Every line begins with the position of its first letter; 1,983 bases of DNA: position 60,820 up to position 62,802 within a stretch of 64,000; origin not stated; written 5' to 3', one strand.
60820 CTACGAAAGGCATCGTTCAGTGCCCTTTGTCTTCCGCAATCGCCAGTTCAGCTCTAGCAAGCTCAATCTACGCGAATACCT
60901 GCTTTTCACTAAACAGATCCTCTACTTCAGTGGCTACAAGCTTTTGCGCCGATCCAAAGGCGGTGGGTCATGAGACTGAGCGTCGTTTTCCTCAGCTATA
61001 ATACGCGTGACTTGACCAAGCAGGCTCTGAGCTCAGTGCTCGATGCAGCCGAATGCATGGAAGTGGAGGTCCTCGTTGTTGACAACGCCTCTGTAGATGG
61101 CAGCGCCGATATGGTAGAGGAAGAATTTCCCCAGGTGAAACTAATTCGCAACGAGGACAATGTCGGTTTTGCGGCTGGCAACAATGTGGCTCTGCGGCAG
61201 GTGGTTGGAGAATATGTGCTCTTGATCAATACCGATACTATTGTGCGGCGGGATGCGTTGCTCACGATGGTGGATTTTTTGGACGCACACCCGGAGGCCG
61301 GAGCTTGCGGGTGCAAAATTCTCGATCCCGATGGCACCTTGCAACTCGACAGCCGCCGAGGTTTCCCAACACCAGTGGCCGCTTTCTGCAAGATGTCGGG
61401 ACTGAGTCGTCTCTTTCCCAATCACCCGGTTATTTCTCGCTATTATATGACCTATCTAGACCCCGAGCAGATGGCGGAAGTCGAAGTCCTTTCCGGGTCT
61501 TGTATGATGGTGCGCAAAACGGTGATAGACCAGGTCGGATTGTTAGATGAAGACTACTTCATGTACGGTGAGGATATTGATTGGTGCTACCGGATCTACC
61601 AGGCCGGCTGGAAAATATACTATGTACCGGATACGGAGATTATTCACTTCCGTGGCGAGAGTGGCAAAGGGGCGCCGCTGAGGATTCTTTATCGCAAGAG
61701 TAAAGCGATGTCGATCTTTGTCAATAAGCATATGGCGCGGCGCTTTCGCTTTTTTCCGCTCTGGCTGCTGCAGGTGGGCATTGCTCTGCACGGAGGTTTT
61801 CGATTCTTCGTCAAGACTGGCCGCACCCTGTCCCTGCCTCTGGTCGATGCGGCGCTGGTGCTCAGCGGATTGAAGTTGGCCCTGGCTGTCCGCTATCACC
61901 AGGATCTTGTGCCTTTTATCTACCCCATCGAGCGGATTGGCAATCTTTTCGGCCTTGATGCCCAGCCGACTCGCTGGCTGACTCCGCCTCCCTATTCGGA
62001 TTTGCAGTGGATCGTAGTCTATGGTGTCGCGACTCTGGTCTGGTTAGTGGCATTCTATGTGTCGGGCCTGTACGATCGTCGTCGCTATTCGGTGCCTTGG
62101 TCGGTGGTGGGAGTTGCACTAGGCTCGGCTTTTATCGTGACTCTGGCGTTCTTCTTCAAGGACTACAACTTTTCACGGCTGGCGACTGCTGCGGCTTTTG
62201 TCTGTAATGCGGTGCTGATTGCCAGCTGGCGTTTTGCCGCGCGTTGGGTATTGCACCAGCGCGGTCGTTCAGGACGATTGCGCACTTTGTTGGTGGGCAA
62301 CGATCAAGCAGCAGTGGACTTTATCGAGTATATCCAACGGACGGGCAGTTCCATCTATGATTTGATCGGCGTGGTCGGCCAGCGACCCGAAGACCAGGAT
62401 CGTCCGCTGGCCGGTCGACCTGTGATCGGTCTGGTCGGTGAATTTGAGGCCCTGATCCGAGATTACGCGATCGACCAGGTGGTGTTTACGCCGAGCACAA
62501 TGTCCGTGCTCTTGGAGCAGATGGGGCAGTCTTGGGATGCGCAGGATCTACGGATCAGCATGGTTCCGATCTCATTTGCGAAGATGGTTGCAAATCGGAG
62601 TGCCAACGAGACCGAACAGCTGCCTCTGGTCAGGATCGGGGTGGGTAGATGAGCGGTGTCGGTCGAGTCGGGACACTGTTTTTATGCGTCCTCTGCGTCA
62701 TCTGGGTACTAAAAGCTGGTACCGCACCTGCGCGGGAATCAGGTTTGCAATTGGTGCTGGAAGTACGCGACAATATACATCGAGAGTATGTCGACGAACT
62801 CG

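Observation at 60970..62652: GT2 catalytic domain grafted onto a WbaP-type membrane/nucleotide-binding module that lacks its phosphoglycosyltransferase domain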

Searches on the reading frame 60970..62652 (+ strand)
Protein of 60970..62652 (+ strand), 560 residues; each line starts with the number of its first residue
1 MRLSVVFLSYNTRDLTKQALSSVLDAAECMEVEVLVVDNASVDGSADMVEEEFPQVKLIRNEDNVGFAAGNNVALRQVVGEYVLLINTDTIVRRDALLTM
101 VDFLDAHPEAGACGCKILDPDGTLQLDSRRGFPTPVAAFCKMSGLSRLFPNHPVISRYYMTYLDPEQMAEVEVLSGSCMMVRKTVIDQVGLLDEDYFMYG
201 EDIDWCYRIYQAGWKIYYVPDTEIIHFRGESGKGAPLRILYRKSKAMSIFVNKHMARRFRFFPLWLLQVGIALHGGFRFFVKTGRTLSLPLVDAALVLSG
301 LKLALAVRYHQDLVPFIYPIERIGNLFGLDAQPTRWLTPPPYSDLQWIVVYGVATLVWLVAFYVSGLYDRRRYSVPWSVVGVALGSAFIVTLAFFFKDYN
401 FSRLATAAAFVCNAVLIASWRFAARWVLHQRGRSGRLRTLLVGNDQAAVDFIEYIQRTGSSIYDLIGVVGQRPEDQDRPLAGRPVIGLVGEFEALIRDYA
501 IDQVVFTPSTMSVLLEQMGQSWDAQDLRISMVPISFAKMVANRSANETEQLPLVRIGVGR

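Call 4: search_protein_families(library=ncbifam, proteins=[window:60970-62649:+], max_evalue=1)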
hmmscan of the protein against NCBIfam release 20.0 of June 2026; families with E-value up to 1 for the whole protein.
window:60970-62649:+ (560 aa): 30 families (the best 25 are shown)
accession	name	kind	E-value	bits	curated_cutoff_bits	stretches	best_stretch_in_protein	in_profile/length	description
TIGR03025.1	EPS_sugtrans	subfamily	1.2e-20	74.2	295.55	1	348-556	30-245/445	exopolysaccharide biosynthesis polyprenyl glycosylphosphotransferase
TIGR01556.1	rhamnosyltran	subfamily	3.6e-18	65.7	200.55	1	30-231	20-205/281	rhamnosyltransferase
TIGR03937.1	PgaC_IcaA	equivalog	3.7e-17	62.4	422.3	2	3-113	47-159/407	poly-beta-1,6-N-acetyl-D-glucosamine synthase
TIGR03023.1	WcaJ_sugtrans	equivalog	2e-16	60.4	410.75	1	346-556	30-250/453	undecaprenyl-phosphate glucose phosphotransferase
TIGR03965.1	mycofact_glyco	equivalog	3.3e-16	59.2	280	2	168-230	223-285/467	mycofactocin biosynthesis glycosyltransferase MftF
NF038302.1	EPS_HpsE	equivalog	2.3e-14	53.1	300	2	2-117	2-124/307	hormogonium polysaccharide biosynthesis glycosyltransferase HpsE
NF038299.1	EPS_HpsN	equivalog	1.4e-13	50.5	425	1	2-233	2-227/317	hormogonium polysaccharide biosynthesis glycosyltransferase HpsN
NF041875.1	EPS_EpsD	equivalog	8.8e-12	45.1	370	2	3-107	1-107/325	exopolysaccharide biosynthesis glycosyltransferase EpsD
NF053739.1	GlytfEpsEBac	equivalog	4.5e-10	39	450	1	3-123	3-126/265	glycosyltransferase EpsE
NF047683.1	TeichurnBiosyTuaG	equivalog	1.9e-09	37.5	400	1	3-122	8-130/252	teichuronic acid biosynthesis protein TuaG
NF007482.0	PRK10073.1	equivalog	1.3e-08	34.3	423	1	2-99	7-105/334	glycosyltransferase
TIGR03111.1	glyc2_xrt_Gpos1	hypoth_equivalog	4.1e-08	32.4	363.95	1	6-118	54-170/439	TIGR03111 family XrtG-associated glycosyltransferase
NF050050.1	ProtGlycPglI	equivalog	1.8e-07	30.8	500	1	2-105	3-109/306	GalNAc(5)-diNAcBac-PP-undecaprenol beta-1,3-glucosyltransferase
TIGR04440.1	glyco_TIGR04440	domain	4.4e-06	26.6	70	1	20-118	15-120/215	TIGR00180 family glycosyltransferase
TIGR03022.1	WbaP_sugtrans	subfamily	1e-05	25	403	1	355-533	38-223/456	undecaprenyl-phosphate galactose phosphotransferase WbaP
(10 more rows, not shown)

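Call 5: search_protein_families(library=pfam, proteins=[window:60970-62649:+], max_evalue=1)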
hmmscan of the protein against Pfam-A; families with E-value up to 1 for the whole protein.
window:60970-62649:+ (560 aa): 10 families
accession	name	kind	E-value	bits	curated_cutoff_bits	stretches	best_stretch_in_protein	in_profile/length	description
PF00535.33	Glycos_transf_2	-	1.1e-23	84.4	23.3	1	4-189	1-167/168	Glycosyl transferase family 2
PF13641.12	Glyco_tranf_2_3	-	1.1e-18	68.5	27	1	3-231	3-216/230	Glycosyltransferase like family 2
PF13727.12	CoA_binding_3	-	1e-09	39.1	25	1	366-507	9-148/175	CoA-binding domain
PF13632.12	Glyco_trans_2_3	-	5.3e-09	36.6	27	1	82-303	1-182/198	Glycosyl transferase family group 2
PF13712.12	Glyco_tranf_2_5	-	0.0014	18.8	27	1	65-221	39-181/210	Glycosyltransferase like family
PF10754.15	DUF2569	-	0.0023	18.8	26.5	1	342-402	48-108/143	Protein of unknown function (DUF2569)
PF10745.14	DUF2530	-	0.039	14.6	25.5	1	349-386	15-53/77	Protein of unknown function (DUF2530)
PF13506.12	Glyco_transf_21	-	0.043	13.7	21.7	1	165-222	94-150/174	Glycosyl transferase family 21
PF10111.15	Glyco_tranf_2_2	-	0.069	13.1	27.3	1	31-102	29-104/276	Glycosyltransferase like family 2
PF13704.12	Glyco_tranf_2_4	-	0.097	13.6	27.5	1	33-77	21-64/98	Glycosyl transferase family 2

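Call 9: find_homologous_proteins(query=window:60970-62649:+, max_evalue=0.00001)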
Query window:60970-62649:+ (560 aa): 4691 proteins with E <= 0.00001 among 8000 candidates; the best 120 are listed.
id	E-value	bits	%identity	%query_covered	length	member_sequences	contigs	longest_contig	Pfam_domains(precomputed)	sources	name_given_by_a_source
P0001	0.0e+0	1274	100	100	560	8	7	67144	PF13632.13,PF13727.13,PF13641.13,PF00535.33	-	-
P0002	0.0e+0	1039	80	100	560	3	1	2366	PF13632.13,PF13727.13,PF13641.13,PF00535.33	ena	-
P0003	0.0e+0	1034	80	100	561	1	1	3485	PF13632.13,PF13727.13,PF13641.13,PF00535.33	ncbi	-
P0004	0.0e+0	1030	79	100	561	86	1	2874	PF13632.13,PF13727.13,PF13641.13,PF00535.33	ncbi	-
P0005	0.0e+0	1030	80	99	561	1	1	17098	PF13632.13,PF13727.13,PF13641.13,PF00535.33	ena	-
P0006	0.0e+0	1019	78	100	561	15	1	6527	PF13632.13,PF13727.13,PF13641.13,PF00535.33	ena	-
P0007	0.0e+0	1018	79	100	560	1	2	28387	PF13632.13,PF13727.13,PF13641.13,PF00535.33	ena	-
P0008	0.0e+0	1017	79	100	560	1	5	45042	PF13632.13,PF13727.13,PF13641.13,PF00535.33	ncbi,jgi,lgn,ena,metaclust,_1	metaclust:\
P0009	0.0e+0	1017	79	100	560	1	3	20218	PF13632.13,PF13727.13,PF13641.13,PF00535.33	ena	-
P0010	0.0e+0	1016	79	100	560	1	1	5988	PF13632.13,PF13727.13,PF13641.13,PF00535.33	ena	-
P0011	0.0e+0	1016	79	100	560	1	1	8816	PF13632.13,PF13727.13,PF13641.13,PF00535.33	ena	-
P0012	0.0e+0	1015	79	100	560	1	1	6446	PF13632.13,PF13727.13,PF13641.13,PF00535.33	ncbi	-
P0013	0.0e+0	1015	79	100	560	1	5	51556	PF13632.13,PF13727.13,PF13641.13,PF00535.33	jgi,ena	jgi:GT2 family glycosyltransferase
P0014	0.0e+0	1015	79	100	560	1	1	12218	PF13632.13,PF13727.13,PF13641.13,PF00535.33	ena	-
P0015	0.0e+0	1015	79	100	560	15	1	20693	PF13632.13,PF13727.13,PF13641.13,PF00535.33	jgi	-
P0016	0.0e+0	1014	79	100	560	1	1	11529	PF13632.13,PF13727.13,PF13641.13,PF00535.33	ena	-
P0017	0.0e+0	1013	79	100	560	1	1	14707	PF13632.13,PF13727.13,PF13641.13,PF00535.33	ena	-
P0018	0.0e+0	1013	79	100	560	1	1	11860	PF13632.13,PF13727.13,PF13641.13,PF00535.33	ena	-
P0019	0.0e+0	1012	79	100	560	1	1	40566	PF13632.13,PF13727.13,PF13641.13,PF00535.33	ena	-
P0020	0.0e+0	1012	79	100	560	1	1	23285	PF13632.13,PF13727.13,PF13641.13,PF00535.33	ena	-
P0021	0.0e+0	1011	78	100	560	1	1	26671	PF13632.13,PF13727.13,PF13641.13,PF00535.33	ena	-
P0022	0.0e+0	1010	78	100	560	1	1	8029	PF13632.13,PF13727.13,PF13641.13,PF00535.33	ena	-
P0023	4.4e-296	1001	78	100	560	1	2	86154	PF13632.13,PF13727.13,PF13641.13,PF00535.33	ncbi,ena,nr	ncbi:MAG: glycosyltransferase [Gemmatimonadota bacterium]|nr:glycosyltransferase [Gemmatimonadota ba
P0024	5.4e-296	1000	78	100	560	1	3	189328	PF13632.13,PF13727.13,PF13641.13,PF00535.33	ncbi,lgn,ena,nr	ncbi:MAG: glycosyltransferase [Gemmatimonadetes bacterium]|nr:glycosyltransferase [Gemmatimonadota b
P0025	1.4e-295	999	78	99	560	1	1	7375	PF13632.13,PF13727.13,PF13641.13,PF00535.33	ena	-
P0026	2.0e-295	999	78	100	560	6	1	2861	PF13632.13,PF13727.13,PF13641.13,PF00535.33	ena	-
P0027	2.0e-295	999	78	100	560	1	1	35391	PF13632.13,PF13727.13,PF13641.13,PF00535.33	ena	-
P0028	2.1e-295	999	78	99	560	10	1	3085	PF13632.13,PF13727.13,PF13641.13,PF00535.33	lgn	-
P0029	2.4e-295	998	78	100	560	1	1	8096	PF13632.13,PF13727.13,PF13641.13,PF00535.33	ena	-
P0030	2.4e-295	998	78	100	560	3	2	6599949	PF13632.13,PF13727.13,PF13641.13,PF00535.33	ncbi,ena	-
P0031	3.3e-295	998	77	100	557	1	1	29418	PF13632.13,PF13727.13,PF13641.13,PF00535.33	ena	-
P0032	4.0e-295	998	78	100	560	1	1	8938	PF13632.13,PF13727.13,PF13641.13,PF00535.33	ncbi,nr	ncbi:MAG: glycosyltransferase [Gemmatimonadota bacterium]|nr:glycosyltransferase [Gemmatimonadota ba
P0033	5.7e-295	997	77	100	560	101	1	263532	PF13632.13,PF13727.13,PF13641.13,PF00535.33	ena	-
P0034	7.4e-295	997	78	99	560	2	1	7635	PF13632.13,PF13727.13,PF13641.13,PF00535.33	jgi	-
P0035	9.4e-295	996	77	100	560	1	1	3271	PF13632.13,PF13727.13,PF13641.13,PF00535.33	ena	-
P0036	1.3e-294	996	78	100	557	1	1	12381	PF13632.13,PF13727.13,PF13641.13,PF00535.33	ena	-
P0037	2.5e-294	995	78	100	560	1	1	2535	PF13632.13,PF13727.13,PF13641.13,PF00535.33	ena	-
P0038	6.5e-294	994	78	100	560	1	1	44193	PF13632.13,PF13727.13,PF13641.13,PF00535.33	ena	-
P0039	6.8e-294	994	77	100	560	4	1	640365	PF13632.13,PF13727.13,PF13641.13,PF00535.33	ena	-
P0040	8.4e-294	993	77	100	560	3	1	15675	PF13727.13,PF13641.13,PF00535.33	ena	-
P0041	9.9e-294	993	78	99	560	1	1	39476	PF13632.13,PF13727.13,PF13641.13,PF00535.33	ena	-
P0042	1.0e-293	993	78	100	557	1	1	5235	PF13632.13,PF13727.13,PF13641.13,PF00535.33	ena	-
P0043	1.0e-293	993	77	100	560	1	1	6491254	PF13632.13,PF13727.13,PF13641.13,PF00535.33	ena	-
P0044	2.2e-293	992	77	100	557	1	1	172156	PF13727.13,PF13641.13,PF00535.33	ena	-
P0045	3.7e-293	991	77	100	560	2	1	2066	PF13632.13,PF13727.13,PF13641.13,PF00535.33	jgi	-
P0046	4.8e-293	991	77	100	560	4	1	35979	PF13632.13,PF13727.13,PF13641.13,PF00535.33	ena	-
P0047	7.9e-293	990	77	100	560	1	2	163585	PF13632.13,PF13727.13,PF13641.13,PF00535.33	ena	-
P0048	8.7e-293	990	78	100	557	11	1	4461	PF13632.13,PF13727.13,PF13641.13,PF00535.33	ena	-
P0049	9.4e-293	990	77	99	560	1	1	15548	PF13632.13,PF13727.13,PF13641.13,PF00535.33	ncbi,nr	ncbi:MAG: glycosyltransferase [Gemmatimonadota bacterium]|nr:glycosyltransferase [Gemmatimonadota ba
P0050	1.3e-292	989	77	100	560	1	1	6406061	PF13632.13,PF13727.13,PF13641.13,PF00535.33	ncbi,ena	-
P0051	1.5e-292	989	77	100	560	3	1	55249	PF13632.13,PF13727.13,PF13641.13,PF00535.33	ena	-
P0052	1.9e-292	989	77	100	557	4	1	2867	PF13632.13,PF13727.13,PF13641.13,PF00535.33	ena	-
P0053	1.9e-292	989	77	100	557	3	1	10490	PF13727.13,PF13641.13,PF00535.33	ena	-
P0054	2.3e-292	988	77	100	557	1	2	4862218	PF13632.13,PF13727.13,PF13641.13,PF00535.33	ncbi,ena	-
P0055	3.1e-292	988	77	100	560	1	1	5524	PF13632.13,PF13727.13,PF13641.13,PF00535.33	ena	-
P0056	3.4e-292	988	77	100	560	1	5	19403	PF13632.13,PF13727.13,PF13641.13,PF00535.33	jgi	jgi:GT2 family glycosyltransferase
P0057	3.6e-292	988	77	100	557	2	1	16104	PF13632.13,PF13727.13,PF13641.13,PF00535.33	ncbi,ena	-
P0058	3.8e-292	988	77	100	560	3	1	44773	PF13632.13,PF13727.13,PF13641.13,PF00535.33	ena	-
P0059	7.7e-292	987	77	100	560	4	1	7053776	PF13632.13,PF13727.13,PF13641.13,PF00535.33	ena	-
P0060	1.0e-291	986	77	100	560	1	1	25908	PF13632.13,PF13727.13,PF13641.13,PF00535.33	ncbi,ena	-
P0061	1.0e-291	986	77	100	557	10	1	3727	PF13632.13,PF13727.13,PF13641.13,PF00535.33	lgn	-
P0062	1.1e-291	986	77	100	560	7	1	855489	PF13632.13,PF13727.13,PF13641.13,PF00535.33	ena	-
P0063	3.1e-291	985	76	100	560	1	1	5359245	PF13632.13,PF13727.13,PF13641.13,PF00535.33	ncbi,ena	-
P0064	3.1e-291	985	77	100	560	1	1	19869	PF13632.13,PF13727.13,PF13641.13,PF00535.33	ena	-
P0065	3.2e-291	985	77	100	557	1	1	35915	PF13632.13,PF13727.13,PF13641.13,PF00535.33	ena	-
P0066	3.6e-291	985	76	100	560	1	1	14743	PF13632.13,PF13727.13,PF13641.13,PF00535.33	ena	-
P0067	3.9e-291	984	76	100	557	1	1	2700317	PF13632.13,PF13727.13,PF13641.13,PF00535.33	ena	-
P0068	5.2e-291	984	76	100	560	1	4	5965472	PF13632.13,PF13727.13,PF13641.13,PF00535.33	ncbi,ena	-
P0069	7.6e-291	983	77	100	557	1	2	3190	PF13632.13,PF13727.13,PF13641.13,PF00535.33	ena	-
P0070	2.1e-290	982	80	94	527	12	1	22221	PF13632.13,PF13727.13,PF13641.13,PF00535.33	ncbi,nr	ncbi:MAG: glycosyltransferase, partial [Gemmatimonadetes bacterium]|nr:glycosyltransferase [Gemmatim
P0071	2.1e-290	982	77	100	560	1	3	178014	PF13632.13,PF13727.13,PF13641.13,PF00535.33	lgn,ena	-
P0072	2.4e-290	982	76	100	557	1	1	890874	PF13632.13,PF13727.13,PF13641.13,PF00535.33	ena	-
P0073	2.5e-290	982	77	100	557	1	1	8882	PF13632.13,PF13727.13,PF13641.13,PF00535.33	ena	-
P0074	2.5e-290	982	77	100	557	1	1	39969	PF13632.13,PF13727.13,PF13641.13,PF00535.33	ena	-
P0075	3.1e-290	981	77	100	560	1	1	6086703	PF13632.13,PF13727.13,PF13641.13,PF00535.33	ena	-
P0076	3.4e-290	981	76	100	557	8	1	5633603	PF13632.13,PF13727.13,PF13641.13,PF00535.33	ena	-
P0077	3.5e-290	981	77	100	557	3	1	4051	PF13632.13,PF13727.13,PF13641.13,PF00535.33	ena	-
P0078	4.1e-290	981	76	100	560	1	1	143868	PF13632.13,PF13727.13,PF13641.13,PF00535.33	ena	-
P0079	5.2e-290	981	77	100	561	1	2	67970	PF13632.13,PF13727.13,PF13641.13,PF00535.33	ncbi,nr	ncbi:MAG: glycosyltransferase [Gemmatimonadetes bacterium]|nr:glycosyltransferase [Gemmatimonadota b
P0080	9.2e-290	980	77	100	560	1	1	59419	PF13632.13,PF13727.13,PF13641.13,PF00535.33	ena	-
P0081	9.7e-290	980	77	100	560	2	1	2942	PF13632.13,PF13727.13,PF13641.13,PF00535.33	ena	-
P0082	1.1e-289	980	77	100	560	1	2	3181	PF13632.13,PF13727.13,PF13641.13,PF00535.33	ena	-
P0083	1.4e-289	979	76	100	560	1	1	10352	PF13632.13,PF13727.13,PF13641.13,PF00535.33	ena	-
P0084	1.4e-289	979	76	100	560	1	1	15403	PF13632.13,PF13727.13,PF13641.13,PF00535.33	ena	-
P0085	1.4e-289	979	77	100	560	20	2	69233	PF13632.13,PF13727.13,PF13641.13,PF00535.33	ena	-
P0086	1.8e-289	979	76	100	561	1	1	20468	PF13632.13,PF13727.13,PF13641.13,PF00535.33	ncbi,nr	ncbi:MAG: glycosyltransferase [Gemmatimonadetes bacterium]|nr:glycosyltransferase [Gemmatimonadota b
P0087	2.0e-289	979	76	100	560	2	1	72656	PF13727.13,PF13641.13,PF00535.33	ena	-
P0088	2.1e-289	979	76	100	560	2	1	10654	PF13632.13,PF13727.13,PF13641.13,PF00535.33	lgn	-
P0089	2.3e-289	979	75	100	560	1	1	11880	PF13632.13,PF13727.13,PF13641.13,PF00535.33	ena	-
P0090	2.3e-289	979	77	99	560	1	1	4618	PF13632.13,PF13727.13,PF13641.13,PF00535.33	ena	-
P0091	2.6e-289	978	75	100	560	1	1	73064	PF13632.13,PF13727.13,PF13641.13,PF00535.33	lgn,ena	-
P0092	3.4e-289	978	77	100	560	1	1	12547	PF13632.13,PF13727.13,PF13641.13,PF00535.33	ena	-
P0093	4.5e-289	978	74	100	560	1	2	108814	PF13632.13,PF13727.13,PF13641.13,PF00535.33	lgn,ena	-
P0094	6.5e-289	977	77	100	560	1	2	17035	PF13632.13,PF13727.13,PF13641.13,PF00535.33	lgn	-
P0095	8.5e-289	977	75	100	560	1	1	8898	PF13632.13,PF13727.13,PF13641.13,PF00535.33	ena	-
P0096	9.0e-289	977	74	100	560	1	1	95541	PF13632.13,PF13727.13,PF13641.13,PF00535.33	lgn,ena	-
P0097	1.1e-288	976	75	100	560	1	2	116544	PF13632.13,PF13727.13,PF13641.13,PF00535.33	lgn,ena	-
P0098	1.2e-288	976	76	100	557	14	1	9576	PF13632.13,PF13727.13,PF13641.13,PF00535.33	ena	-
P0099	1.2e-288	976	74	100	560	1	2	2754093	PF13632.13,PF13727.13,PF13641.13,PF00535.33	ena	-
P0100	1.2e-288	976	76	100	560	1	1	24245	PF13632.13,PF13727.13,PF13641.13,PF00535.33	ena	-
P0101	1.3e-288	976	76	100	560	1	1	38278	PF13632.13,PF13727.13,PF13641.13,PF00535.33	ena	-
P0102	1.5e-288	976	76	100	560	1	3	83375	PF13727.13,PF13641.13,PF00535.33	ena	-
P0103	1.7e-288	976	74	100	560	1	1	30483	PF13632.13,PF13727.13,PF13641.13,PF00535.33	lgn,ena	-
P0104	1.9e-288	976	76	100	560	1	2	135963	PF13632.13,PF13727.13,PF13641.13,PF00535.33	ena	-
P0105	1.9e-288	976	76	100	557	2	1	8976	PF13632.13,PF13727.13,PF13641.13,PF00535.33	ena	-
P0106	1.9e-288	976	75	100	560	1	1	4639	PF13632.13,PF13727.13,PF13641.13,PF00535.33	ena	-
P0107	2.0e-288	975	76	100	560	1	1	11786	PF13727.13,PF13641.13,PF00535.33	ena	-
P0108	2.2e-288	975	74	100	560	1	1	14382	PF13632.13,PF13727.13,PF13641.13,PF00535.33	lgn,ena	-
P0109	2.3e-288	975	74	100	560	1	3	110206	PF13632.13,PF13727.13,PF13641.13,PF00535.33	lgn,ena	-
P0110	2.5e-288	975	74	100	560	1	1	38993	PF13632.13,PF13727.13,PF13641.13,PF00535.33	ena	-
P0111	2.6e-288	975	74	100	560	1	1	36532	PF13632.13,PF13727.13,PF13641.13,PF00535.33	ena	-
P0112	2.8e-288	975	75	100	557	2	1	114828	PF13632.13,PF13727.13,PF13641.13,PF00535.33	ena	-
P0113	2.9e-288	975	74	100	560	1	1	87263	PF13632.13,PF13727.13,PF13641.13,PF00535.33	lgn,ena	-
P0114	3.0e-288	975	74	100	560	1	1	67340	PF13632.13,PF13727.13,PF13641.13,PF00535.33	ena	-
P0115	3.0e-288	975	74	100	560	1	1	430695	PF13632.13,PF13727.13,PF13641.13,PF00535.33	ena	-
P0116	5.2e-288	974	74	100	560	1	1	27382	PF13632.13,PF13727.13,PF13641.13,PF00535.33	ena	-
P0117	5.6e-288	974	74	100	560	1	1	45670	PF13632.13,PF13727.13,PF13641.13,PF00535.33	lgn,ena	-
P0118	5.7e-288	974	74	100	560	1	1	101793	PF13632.13,PF13727.13,PF13641.13,PF00535.33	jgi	-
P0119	6.6e-288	974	74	100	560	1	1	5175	PF13632.13,PF13727.13,PF13641.13,PF00535.33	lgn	-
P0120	7.3e-288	974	76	100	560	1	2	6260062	PF13727.13,PF13641.13,PF00535.33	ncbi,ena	-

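Call 10: find_encoding_contigs(protein=window:60970-62652:+, flank=10000, max_places=4)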
Protein window:60970-62652:+ (560 aa): 14 contigs read that carry it; 4 places shown.
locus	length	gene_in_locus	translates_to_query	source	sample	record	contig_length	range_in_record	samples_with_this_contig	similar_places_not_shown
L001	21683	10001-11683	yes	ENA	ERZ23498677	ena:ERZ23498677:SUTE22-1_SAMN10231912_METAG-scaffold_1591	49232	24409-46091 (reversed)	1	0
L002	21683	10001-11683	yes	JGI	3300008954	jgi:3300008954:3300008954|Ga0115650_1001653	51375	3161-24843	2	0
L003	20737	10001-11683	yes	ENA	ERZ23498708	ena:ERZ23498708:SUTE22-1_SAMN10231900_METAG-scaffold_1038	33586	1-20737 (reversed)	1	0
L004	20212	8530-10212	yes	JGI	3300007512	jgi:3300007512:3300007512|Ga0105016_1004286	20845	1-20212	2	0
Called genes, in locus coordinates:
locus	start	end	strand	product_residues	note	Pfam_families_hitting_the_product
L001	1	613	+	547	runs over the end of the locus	-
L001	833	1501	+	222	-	-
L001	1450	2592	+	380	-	-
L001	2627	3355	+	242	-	PF00535:Glycos_transf_2, PF13641:Glyco_tranf_2_3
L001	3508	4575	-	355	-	PF01073:3Beta_HSD (faint), PF01370:Epimerase, PF02719:Polysacc_synt_2 (faint), PF04321:RmlD_sub_bind, PF16363:GDP_Man_Dehyd, PF07993:NAD_binding_4 (weak)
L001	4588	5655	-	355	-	PF01073:3Beta_HSD, PF01370:Epimerase, PF07993:NAD_binding_4, PF16363:GDP_Man_Dehyd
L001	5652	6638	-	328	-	PF00248:Aldo_ket_red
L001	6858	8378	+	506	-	-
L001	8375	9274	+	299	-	PF01370:Epimerase, PF04321:RmlD_sub_bind, PF16363:GDP_Man_Dehyd, PF02719:Polysacc_synt_2 (weak)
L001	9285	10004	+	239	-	PF00535:Glycos_transf_2, PF13641:Glyco_tranf_2_3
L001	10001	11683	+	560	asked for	PF00535:Glycos_transf_2, PF13641:Glyco_tranf_2_3, PF13632:Glyco_trans_2_3, PF13727:CoA_binding_3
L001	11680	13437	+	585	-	PF22694:CtpB_N-like (faint), PF00595:PDZ (faint), PF13180:PDZ_2 (weak), PF17820:PDZ_6 (weak), PF03572:Peptidase_S41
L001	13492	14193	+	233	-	PF02687:FtsX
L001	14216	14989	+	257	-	PF02463:SMC_N (faint), PF00005:ABC_tran, PF13304:AAA_21 (faint)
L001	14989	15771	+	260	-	PF01925:TauE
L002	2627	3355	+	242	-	PF00535:Glycos_transf_2, PF13641:Glyco_tranf_2_3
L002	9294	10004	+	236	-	PF00535:Glycos_transf_2, PF13641:Glyco_tranf_2_3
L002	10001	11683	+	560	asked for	PF00535:Glycos_transf_2, PF13641:Glyco_tranf_2_3, PF13632:Glyco_trans_2_3, PF13727:CoA_binding_3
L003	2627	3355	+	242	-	PF00535:Glycos_transf_2, PF13641:Glyco_tranf_2_3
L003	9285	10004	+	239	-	PF00535:Glycos_transf_2, PF13641:Glyco_tranf_2_3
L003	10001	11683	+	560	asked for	PF00535:Glycos_transf_2, PF13641:Glyco_tranf_2_3, PF13632:Glyco_trans_2_3, PF13727:CoA_binding_3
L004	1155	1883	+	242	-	PF00535:Glycos_transf_2, PF13641:Glyco_tranf_2_3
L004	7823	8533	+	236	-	PF00535:Glycos_transf_2, PF13641:Glyco_tranf_2_3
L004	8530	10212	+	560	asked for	PF00535:Glycos_transf_2, PF13641:Glyco_tranf_2_3, PF13632:Glyco_trans_2_3, PF13727:CoA_binding_3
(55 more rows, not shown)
